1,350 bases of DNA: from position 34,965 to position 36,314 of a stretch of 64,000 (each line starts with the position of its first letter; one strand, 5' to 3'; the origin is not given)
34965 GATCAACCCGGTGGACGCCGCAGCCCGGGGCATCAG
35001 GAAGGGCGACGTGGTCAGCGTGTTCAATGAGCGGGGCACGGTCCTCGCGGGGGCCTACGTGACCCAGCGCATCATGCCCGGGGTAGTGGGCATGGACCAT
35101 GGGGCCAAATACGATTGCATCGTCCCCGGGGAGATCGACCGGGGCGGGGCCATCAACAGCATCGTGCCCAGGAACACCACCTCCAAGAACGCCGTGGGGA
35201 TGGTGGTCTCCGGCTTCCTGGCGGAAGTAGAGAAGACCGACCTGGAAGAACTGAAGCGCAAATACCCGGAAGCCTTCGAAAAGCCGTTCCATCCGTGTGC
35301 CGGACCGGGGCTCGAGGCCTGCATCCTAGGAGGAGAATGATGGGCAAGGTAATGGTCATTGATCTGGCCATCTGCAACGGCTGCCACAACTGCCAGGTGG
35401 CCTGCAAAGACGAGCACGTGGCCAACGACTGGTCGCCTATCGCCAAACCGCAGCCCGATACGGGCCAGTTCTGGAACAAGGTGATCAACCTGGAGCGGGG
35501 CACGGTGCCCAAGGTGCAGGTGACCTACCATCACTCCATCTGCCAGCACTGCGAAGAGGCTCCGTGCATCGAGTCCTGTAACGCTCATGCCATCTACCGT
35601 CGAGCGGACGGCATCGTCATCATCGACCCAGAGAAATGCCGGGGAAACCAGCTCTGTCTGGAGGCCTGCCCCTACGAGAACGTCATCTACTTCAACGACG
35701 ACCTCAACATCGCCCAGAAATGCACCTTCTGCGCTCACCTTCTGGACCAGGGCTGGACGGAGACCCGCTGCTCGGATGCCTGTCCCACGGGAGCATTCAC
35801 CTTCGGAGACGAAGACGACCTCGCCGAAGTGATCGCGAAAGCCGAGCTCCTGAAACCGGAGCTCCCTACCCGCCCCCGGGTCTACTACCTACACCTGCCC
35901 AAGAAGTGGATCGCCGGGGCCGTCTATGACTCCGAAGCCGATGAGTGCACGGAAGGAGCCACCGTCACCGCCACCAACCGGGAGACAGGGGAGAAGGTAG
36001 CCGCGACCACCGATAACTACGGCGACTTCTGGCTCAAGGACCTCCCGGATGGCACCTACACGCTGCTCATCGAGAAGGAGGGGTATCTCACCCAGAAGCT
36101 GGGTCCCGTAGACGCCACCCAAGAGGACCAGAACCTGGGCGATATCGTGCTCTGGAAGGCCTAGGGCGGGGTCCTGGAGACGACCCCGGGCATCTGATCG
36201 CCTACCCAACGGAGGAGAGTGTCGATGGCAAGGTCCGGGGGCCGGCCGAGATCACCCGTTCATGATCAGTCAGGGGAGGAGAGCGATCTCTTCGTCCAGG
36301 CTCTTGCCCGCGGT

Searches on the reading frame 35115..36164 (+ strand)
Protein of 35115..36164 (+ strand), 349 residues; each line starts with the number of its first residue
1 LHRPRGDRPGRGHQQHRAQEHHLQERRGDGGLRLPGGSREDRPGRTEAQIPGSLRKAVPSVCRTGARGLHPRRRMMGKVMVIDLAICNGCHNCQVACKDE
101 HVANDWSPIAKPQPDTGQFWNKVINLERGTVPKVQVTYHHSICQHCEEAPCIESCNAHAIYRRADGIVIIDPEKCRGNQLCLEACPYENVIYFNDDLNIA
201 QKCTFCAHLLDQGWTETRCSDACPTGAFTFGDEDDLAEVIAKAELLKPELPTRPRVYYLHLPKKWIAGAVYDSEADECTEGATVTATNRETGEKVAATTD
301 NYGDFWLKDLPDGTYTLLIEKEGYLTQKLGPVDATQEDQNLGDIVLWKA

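Call 28: search_protein_families(library=pfam, proteins=[window:35115-36164:+], max_evalue=0.001)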
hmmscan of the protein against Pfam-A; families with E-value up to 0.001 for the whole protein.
window:35115-36164:+ (349 aa): 9 families
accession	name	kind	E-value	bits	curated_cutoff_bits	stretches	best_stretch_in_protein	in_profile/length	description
PF13247.11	Fer4_11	-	4.8e-25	88.1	26.2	1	135-232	2-99/100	4Fe-4S dicluster domain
PF13620.12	CarboxypepD_reg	-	3.1e-15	56.7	32.3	1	266-340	2-75/82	Carboxypeptidase regulatory-like domain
PF12838.12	Fer4_7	-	2e-10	41.4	27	1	143-188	2-51/52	4Fe-4S dicluster domain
PF13715.12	CarbopepD_reg_2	-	9.6e-08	32.4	32.2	1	266-329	1-60/88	CarboxypepD_reg-like domain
PF13237.11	Fer4_10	-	5.7e-07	29.8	25.5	1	168-224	2-53/53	4Fe-4S dicluster domain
PF13187.11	Fer4_9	-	1.7e-06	28.4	27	0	175-227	2-51/52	4Fe-4S dicluster domain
PF12797.12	Fer4_2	-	4.9e-05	23.5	24.5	0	79-98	2-21/22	4Fe-4S binding domain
PF14697.11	Fer4_21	-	0.00042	20.8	35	1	140-191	5-57/59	4Fe-4S dicluster domain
PF12837.12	Fer4_6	-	0.00072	19.8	25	0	167-191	1-24/24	4Fe-4S binding domain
